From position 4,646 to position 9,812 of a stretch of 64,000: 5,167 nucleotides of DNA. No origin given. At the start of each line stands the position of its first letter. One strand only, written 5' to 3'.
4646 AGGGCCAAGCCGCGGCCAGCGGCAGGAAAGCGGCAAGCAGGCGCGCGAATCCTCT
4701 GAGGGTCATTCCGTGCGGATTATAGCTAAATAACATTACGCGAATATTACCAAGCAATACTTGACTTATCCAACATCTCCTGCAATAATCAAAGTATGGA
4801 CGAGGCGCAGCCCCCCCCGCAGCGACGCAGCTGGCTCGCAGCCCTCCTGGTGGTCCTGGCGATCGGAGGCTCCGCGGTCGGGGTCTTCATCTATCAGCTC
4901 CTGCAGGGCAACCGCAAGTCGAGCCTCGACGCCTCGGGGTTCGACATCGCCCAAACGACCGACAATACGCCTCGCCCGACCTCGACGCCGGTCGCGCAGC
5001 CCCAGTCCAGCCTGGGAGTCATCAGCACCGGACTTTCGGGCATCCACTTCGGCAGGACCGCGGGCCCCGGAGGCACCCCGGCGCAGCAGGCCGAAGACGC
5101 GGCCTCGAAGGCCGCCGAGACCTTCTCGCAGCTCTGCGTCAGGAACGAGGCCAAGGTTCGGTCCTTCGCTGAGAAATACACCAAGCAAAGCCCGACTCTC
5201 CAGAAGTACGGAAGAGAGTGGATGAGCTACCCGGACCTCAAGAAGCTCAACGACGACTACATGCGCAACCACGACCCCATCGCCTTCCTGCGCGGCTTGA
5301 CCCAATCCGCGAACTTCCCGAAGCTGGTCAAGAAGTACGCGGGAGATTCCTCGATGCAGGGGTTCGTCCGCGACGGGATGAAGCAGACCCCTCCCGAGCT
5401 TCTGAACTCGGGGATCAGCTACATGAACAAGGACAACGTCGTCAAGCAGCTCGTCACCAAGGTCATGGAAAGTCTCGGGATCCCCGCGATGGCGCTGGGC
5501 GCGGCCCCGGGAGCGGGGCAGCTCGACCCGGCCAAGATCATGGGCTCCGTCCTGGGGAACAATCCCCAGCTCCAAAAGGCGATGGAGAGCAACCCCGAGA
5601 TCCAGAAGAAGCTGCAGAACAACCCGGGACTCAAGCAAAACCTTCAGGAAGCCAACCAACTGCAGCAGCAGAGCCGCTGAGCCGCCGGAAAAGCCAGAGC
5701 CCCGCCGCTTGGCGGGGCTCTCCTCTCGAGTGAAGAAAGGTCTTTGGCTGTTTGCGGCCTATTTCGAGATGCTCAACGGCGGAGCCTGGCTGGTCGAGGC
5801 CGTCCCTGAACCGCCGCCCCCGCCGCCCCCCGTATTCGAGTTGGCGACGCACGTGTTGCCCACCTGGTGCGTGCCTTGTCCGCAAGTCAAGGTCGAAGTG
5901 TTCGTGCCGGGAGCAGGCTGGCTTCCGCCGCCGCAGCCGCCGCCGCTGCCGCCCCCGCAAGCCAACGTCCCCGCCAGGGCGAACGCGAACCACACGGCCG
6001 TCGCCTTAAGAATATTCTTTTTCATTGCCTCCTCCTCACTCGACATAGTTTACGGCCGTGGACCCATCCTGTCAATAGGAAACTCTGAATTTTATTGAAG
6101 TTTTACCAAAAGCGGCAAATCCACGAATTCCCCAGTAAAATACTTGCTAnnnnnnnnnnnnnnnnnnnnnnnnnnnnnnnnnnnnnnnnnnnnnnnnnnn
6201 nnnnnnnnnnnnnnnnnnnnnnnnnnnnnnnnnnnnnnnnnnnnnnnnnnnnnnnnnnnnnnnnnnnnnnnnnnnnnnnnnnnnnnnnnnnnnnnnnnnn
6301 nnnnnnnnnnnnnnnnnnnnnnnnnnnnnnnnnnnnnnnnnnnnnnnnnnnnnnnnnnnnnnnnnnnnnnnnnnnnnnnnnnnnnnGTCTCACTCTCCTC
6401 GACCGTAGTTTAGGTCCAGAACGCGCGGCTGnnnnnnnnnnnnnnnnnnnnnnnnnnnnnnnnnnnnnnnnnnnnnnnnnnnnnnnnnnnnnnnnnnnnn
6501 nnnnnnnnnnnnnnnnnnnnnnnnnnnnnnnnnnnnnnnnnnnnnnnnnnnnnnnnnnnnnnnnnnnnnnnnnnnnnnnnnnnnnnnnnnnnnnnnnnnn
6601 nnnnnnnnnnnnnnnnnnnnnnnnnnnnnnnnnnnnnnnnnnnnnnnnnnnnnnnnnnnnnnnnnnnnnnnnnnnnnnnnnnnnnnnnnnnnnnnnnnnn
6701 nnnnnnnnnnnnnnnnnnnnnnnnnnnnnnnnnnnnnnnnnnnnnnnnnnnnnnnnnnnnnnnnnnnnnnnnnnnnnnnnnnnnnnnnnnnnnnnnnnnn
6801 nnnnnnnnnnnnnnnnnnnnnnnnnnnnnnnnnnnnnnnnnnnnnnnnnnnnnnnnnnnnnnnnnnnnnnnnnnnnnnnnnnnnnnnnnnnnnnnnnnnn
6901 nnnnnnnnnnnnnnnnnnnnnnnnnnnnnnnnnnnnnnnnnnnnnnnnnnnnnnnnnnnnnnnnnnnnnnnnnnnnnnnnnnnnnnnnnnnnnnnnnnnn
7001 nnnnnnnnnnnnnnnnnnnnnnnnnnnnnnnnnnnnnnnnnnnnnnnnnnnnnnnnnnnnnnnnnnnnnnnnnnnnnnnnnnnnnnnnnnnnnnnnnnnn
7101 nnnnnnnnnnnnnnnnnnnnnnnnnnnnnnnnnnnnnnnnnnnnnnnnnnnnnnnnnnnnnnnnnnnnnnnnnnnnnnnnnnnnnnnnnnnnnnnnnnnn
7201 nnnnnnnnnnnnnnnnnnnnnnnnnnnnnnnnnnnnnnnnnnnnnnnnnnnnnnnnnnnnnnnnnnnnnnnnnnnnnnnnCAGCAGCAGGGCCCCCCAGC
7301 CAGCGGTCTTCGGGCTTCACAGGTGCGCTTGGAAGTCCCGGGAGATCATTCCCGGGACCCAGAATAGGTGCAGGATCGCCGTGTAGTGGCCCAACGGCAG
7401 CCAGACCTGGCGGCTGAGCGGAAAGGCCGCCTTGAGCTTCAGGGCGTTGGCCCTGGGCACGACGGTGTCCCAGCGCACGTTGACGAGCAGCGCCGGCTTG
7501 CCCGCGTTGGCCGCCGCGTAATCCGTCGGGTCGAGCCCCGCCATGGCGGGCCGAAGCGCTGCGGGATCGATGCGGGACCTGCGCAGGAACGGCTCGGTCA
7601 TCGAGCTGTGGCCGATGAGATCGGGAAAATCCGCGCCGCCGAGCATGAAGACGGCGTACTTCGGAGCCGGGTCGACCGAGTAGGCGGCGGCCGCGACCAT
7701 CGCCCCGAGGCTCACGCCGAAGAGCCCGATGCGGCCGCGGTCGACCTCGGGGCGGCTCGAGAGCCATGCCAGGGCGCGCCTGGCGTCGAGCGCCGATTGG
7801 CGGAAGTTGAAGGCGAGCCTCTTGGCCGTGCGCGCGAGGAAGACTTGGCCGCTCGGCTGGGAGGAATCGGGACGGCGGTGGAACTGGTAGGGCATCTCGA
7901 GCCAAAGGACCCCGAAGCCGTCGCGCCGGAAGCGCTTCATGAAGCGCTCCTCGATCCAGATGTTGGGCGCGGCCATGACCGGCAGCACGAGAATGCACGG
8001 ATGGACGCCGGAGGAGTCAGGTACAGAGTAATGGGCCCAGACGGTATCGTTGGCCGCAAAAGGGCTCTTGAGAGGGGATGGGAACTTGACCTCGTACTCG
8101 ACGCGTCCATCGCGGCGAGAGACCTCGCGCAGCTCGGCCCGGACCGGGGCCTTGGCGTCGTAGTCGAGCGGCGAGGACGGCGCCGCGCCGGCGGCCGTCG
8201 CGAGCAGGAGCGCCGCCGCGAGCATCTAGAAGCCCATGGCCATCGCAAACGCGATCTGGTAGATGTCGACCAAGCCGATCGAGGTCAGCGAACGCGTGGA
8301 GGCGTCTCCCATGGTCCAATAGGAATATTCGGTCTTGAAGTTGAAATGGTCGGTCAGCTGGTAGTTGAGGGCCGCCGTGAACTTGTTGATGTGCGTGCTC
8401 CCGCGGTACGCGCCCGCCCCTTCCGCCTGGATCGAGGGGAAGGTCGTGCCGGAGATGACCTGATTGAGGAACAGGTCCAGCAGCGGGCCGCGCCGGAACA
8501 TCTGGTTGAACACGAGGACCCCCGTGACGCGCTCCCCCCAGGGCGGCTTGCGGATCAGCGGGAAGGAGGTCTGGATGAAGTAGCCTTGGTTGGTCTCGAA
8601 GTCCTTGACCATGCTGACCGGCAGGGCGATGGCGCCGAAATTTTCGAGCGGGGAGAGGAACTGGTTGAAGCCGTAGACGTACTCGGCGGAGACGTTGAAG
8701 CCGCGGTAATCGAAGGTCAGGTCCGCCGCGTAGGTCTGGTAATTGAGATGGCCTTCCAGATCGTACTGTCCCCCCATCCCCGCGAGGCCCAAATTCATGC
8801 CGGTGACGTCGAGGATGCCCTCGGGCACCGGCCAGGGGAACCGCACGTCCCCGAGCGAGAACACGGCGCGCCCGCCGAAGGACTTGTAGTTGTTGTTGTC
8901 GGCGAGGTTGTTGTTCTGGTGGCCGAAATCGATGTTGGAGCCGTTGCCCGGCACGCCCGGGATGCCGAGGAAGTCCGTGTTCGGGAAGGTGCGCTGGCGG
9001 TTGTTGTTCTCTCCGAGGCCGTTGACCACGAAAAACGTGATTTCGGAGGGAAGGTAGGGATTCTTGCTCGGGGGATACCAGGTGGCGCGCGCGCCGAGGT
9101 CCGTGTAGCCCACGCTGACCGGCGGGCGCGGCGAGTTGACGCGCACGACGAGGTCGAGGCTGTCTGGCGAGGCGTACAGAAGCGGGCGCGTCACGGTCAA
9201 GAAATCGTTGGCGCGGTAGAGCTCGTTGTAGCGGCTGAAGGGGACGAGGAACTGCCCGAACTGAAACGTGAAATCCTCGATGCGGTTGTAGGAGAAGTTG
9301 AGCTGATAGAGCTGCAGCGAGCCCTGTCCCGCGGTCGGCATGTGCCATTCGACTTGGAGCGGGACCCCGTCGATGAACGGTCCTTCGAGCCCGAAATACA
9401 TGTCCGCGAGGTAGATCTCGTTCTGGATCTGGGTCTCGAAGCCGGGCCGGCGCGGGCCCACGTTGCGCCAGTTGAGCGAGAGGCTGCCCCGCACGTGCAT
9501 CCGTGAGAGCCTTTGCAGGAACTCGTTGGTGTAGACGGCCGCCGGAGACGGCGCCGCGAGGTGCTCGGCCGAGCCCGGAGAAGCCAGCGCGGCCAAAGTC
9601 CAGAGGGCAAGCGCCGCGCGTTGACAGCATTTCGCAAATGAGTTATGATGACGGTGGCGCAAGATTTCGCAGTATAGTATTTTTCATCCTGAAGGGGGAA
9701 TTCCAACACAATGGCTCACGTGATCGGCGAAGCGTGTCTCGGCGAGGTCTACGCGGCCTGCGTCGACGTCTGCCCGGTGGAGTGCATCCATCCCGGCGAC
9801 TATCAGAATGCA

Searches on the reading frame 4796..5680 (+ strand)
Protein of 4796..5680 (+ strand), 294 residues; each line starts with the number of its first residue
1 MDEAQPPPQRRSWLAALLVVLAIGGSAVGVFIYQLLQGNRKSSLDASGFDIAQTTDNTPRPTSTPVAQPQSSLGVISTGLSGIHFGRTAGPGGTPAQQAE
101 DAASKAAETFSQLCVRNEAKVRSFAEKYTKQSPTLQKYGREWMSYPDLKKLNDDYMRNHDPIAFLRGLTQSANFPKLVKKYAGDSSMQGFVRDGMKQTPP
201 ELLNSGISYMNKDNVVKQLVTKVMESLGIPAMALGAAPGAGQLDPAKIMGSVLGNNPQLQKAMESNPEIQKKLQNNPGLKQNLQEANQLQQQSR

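Call 9: search_protein_families(library=pfam, proteins=[window:4796-5680:+], max_evalue=0.1)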
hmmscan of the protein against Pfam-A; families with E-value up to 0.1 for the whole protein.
window:4796-5680:+ (294 aa): 2 families
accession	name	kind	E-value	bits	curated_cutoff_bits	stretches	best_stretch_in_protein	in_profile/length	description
PF23195.1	UBQLN1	-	4.2e-05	23.6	27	1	247-286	19-58/70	Ubiquilin-1-like domain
PF10893.13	Phage_186_Fil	-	0.0035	17.4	25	1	122-173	2-48/56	Bacteriophage 186, Fil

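Call 88: search_protein_families(library=ncbifam, proteins=[window:4796-5680:+], max_evalue=0.01)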
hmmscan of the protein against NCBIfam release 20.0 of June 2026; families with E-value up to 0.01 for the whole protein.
window:4796-5680:+ (294 aa): 0 families

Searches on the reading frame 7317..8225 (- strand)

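Call 9: search_protein_families(library=pfam, proteins=[window:7317-8225:-], max_evalue=0.1)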
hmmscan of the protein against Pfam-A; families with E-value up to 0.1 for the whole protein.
window:7317-8225:- (302 aa): 10 families
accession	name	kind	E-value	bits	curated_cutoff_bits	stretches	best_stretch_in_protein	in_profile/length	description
PF02129.25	Peptidase_S15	-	0.00022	21.5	23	1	141-202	73-134/262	X-Pro dipeptidyl-peptidase (S15 family)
PF05448.18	AXE1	-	0.00025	20.3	21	1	58-191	65-203/321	Acetyl xylan esterase (AXE1)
PF10503.15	Esterase_PHB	-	0.00062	19.5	23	1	160-268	93-195/219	Esterase PHB depolymerase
PF00561.26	Abhydrolase_1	-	0.0014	18.8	25.8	0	88-188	14-93/245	alpha/beta hydrolase fold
PF09752.15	ABHD18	-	0.0023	17.6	21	1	80-195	97-206/351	Alpha/beta hydrolase domain containing 18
PF00326.27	Peptidase_S9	-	0.0034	17.3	22.6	1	147-268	47-170/213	Prolyl oligopeptidase family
PF08840.17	BAAT_C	-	0.0048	17.4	20.9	1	151-196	9-54/210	BAAT / Acyl-CoA thioester hydrolase C terminal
PF07859.19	Abhydrolase_3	-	0.0086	16.3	25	1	142-227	46-143/210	alpha/beta hydrolase fold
PF01738.24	DLH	-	0.024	14.7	21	1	94-196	32-129/217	Dienelactone hydrolase family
PF10081.15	Abhydrolase_9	-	0.088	12.3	26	0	153-183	98-128/288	Alpha/beta-hydrolase family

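Call 88: search_protein_families(library=ncbifam, proteins=[window:7317-8225:-], max_evalue=0.01)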
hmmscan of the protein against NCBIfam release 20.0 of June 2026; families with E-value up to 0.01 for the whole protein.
window:7317-8225:- (302 aa): 3 families
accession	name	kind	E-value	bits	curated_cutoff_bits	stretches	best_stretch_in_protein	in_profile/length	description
NF047337.1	hydrolase_RcgR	subfamily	6e-14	51.9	182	1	43-257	74-284/332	RcgR family putative quorum lactone hydrolase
NF007857.0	PRK10566.1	equivalog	0.00031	20.6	201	1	154-268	97-212/249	esterase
NF047920.1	lactonase_UilS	equivalog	0.0033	17.2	400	1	149-204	83-138/285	UilS family quorum-quenching N-acyl-homoserine lactonase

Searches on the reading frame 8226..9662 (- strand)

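Call 9: search_protein_families(library=pfam, proteins=[window:8226-9662:-], max_evalue=0.1)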
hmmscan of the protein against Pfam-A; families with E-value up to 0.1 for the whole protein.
window:8226-9662:- (478 aa): 1 family
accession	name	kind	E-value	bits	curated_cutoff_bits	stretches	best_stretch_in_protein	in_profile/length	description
PF07642.17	BBP2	-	0.015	15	26.2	1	416-455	278-317/339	Putative beta-barrel porin-2, OmpL-like. bbp2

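Call 88: search_protein_families(library=ncbifam, proteins=[window:8226-9662:-], max_evalue=0.01)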
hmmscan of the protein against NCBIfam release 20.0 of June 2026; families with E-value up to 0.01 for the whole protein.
window:8226-9662:- (478 aa): 0 families
